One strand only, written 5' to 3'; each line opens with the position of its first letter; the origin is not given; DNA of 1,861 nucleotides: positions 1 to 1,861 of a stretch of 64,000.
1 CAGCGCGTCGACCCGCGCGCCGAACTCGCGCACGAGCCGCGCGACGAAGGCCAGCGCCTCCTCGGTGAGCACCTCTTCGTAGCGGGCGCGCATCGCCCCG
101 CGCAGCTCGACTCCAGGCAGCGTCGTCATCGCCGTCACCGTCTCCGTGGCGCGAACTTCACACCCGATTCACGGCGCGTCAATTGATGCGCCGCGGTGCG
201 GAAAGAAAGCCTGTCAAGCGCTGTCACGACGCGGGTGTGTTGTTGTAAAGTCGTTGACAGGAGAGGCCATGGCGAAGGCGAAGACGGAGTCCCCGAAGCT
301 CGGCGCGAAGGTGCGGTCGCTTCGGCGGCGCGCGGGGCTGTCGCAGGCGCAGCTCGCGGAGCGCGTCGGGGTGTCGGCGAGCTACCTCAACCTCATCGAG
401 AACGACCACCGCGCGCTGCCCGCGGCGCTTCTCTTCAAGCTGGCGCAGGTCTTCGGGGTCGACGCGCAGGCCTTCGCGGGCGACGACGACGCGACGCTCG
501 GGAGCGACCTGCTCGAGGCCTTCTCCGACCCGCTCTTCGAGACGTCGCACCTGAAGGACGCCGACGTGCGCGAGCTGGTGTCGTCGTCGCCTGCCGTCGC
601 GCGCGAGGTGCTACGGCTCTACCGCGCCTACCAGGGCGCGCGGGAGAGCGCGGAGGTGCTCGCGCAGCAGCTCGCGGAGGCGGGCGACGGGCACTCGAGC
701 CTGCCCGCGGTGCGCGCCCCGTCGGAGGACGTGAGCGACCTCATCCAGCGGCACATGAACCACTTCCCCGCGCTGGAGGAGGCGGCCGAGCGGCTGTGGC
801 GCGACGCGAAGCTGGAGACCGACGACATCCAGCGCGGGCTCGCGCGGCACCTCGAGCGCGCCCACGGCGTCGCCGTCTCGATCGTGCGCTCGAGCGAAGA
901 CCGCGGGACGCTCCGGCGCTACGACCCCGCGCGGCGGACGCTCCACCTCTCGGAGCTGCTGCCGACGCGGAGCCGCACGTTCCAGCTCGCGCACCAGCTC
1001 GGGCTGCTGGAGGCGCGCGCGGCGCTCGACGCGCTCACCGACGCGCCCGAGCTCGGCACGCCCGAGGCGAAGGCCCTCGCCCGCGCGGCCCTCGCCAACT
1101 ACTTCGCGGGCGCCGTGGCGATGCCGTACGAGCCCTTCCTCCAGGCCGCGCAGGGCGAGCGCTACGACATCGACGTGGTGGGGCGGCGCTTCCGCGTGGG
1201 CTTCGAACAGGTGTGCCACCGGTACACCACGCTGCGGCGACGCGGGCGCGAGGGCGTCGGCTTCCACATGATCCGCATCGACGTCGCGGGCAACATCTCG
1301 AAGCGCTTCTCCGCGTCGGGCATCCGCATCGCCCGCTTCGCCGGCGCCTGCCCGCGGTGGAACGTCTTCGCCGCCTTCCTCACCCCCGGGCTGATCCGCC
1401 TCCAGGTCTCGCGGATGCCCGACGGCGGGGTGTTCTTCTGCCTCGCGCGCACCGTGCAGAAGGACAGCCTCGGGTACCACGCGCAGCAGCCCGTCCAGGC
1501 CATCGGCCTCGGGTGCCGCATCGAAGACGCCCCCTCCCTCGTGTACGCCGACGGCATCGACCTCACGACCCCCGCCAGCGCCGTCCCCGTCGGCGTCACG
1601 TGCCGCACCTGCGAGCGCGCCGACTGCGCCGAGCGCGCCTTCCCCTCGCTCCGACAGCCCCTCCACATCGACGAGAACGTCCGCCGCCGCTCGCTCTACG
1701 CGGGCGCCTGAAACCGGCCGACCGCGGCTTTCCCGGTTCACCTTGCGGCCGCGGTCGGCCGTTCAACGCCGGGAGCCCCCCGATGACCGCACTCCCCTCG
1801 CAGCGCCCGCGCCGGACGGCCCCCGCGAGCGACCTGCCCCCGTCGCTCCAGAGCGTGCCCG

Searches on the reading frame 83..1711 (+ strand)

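Call 71: search_protein_families(library=pfam, proteins=[window:83-1711:+], max_evalue=0.0001)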
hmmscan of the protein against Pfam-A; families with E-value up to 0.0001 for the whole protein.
window:83-1711:+ (542 aa): 5 families
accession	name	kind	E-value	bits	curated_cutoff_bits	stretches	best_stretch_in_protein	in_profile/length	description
PF09856.14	ScfRs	-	5.5e-60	202.2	24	1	383-539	1-157/157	Short-chain fatty acyl coenzyme A regulator, C-terminal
PF06114.19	Peptidase_M78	-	5.5e-23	81.5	22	1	260-380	3-121/123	IrrE N-terminal-like domain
PF01381.28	HTH_3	-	2.7e-14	53.4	23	1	77-129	1-53/55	Helix-turn-helix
PF13560.12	HTH_31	-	1.9e-12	47.7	27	1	73-128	2-58/64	Helix-turn-helix domain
PF12844.13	HTH_19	-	6.2e-10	39.3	30.2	1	74-131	1-58/64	Helix-turn-helix domain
